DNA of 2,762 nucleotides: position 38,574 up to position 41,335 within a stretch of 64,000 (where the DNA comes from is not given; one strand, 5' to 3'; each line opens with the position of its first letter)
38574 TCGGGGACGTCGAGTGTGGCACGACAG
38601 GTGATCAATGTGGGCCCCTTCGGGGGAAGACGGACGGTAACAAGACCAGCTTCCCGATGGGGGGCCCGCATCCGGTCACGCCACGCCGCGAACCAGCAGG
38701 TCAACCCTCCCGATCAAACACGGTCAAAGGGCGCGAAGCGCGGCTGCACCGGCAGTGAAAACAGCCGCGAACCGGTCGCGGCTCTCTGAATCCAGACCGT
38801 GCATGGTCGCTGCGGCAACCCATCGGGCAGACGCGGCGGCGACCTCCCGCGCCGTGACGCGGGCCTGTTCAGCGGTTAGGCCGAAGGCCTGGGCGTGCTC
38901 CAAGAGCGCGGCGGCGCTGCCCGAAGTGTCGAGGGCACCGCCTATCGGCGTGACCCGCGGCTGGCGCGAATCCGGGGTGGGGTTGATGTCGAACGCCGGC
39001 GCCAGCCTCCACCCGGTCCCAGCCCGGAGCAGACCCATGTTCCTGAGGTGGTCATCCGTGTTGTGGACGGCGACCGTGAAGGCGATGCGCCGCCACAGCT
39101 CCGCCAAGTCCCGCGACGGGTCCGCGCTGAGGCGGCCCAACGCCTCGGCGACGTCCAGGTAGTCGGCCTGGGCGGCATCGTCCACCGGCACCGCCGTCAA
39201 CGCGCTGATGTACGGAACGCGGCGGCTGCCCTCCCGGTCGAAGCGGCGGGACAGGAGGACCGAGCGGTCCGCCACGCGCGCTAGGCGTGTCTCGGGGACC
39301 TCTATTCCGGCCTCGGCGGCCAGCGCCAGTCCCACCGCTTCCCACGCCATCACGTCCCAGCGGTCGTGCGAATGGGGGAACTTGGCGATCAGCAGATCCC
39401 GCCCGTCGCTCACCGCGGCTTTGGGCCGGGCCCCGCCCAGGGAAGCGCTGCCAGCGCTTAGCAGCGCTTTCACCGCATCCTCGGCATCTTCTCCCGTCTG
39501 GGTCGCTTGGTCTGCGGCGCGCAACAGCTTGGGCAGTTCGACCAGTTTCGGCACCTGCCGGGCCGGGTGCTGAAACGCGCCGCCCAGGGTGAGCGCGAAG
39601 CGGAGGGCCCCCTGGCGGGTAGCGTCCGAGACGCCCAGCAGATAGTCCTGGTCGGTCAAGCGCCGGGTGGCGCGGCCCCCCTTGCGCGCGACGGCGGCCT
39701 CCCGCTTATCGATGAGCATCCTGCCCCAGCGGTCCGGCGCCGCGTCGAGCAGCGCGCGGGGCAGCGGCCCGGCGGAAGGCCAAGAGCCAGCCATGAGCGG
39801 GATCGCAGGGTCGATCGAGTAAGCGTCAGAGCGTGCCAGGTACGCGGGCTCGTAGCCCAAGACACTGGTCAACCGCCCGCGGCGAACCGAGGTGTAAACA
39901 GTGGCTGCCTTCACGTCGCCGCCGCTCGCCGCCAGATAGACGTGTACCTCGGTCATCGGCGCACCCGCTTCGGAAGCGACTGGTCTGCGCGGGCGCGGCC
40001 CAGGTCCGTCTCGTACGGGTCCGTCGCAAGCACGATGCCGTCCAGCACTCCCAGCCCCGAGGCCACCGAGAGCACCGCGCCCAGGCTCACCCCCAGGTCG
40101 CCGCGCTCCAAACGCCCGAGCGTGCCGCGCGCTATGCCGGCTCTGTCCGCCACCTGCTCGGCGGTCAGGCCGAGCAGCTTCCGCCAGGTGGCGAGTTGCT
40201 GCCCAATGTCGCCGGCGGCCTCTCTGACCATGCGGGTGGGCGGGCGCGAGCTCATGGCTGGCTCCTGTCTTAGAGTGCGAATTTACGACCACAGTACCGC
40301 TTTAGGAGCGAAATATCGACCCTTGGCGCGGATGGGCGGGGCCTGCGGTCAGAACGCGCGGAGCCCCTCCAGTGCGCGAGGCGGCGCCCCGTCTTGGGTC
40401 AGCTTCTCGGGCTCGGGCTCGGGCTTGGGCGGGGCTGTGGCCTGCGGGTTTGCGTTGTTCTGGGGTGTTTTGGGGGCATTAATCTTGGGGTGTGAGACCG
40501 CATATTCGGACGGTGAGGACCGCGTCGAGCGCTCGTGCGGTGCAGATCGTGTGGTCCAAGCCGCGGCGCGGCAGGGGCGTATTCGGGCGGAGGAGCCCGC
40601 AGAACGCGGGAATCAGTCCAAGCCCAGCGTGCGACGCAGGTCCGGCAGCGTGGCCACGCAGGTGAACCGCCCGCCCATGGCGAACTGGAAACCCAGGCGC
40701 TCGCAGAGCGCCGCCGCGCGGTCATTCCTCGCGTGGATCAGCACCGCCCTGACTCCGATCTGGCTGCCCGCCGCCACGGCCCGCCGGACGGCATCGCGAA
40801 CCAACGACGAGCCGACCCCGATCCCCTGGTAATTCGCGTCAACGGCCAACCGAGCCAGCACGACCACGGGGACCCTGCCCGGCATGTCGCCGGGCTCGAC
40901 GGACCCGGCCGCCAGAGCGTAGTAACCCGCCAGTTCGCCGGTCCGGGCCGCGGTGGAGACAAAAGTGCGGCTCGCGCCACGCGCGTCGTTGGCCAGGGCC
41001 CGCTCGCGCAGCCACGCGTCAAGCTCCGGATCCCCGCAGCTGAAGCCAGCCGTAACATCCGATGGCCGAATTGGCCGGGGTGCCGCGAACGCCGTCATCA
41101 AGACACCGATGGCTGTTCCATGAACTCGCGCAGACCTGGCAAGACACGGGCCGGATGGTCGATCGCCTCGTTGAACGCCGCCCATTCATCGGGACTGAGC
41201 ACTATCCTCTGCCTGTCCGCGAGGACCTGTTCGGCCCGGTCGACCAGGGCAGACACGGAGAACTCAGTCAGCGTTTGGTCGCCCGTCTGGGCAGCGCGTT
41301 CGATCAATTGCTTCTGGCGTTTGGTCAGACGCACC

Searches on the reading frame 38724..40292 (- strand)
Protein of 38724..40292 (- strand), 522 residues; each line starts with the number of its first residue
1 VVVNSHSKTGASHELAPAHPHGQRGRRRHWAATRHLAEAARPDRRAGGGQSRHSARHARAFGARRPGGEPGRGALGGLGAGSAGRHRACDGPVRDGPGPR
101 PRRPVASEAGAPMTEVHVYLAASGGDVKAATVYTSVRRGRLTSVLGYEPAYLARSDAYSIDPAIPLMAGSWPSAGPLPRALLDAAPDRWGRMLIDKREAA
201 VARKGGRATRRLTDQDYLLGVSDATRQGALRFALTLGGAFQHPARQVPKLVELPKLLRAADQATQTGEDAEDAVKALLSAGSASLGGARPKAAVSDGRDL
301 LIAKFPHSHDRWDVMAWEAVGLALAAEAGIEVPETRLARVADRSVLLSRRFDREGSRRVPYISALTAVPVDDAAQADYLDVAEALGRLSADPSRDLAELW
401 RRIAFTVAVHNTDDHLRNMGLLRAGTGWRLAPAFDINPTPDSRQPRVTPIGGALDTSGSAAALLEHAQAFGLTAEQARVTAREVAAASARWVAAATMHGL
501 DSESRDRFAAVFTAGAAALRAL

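Call 22: search_protein_families(library=pfam, proteins=[window:38724-40292:-], max_evalue=0.001)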
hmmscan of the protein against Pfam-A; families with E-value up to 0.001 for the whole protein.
window:38724-40292:- (522 aa): 1 family
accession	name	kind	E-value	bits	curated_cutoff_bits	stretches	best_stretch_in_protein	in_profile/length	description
PF07804.18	HipA_C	-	1.5e-44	152.6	30.5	1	284-491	2-213/213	HipA-like C-terminal domain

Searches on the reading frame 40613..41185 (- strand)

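Call 22: search_protein_families(library=pfam, proteins=[window:40613-41185:-], max_evalue=0.001)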
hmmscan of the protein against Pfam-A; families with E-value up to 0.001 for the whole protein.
window:40613-41185:- (190 aa): 5 families
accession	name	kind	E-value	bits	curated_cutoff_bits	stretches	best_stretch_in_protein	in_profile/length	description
PF00583.31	Acetyltransf_1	-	1.1e-11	45.4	20.7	1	58-166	16-116/116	Acetyltransferase (GNAT) family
PF13508.13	Acetyltransf_7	-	2.9e-08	34.4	27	1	81-167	10-83/84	Acetyltransferase (GNAT) domain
PF13673.13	Acetyltransf_10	-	1.2e-06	28.9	23.6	1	71-167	28-108/128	Acetyltransferase (GNAT) domain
PF08445.16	FR47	-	5.1e-05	23.6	22.1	1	109-168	23-79/86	FR47-like protein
PF13302.13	Acetyltransf_3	-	0.00099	20.3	25.4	0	37-167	5-138/138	Acetyltransferase (GNAT) domain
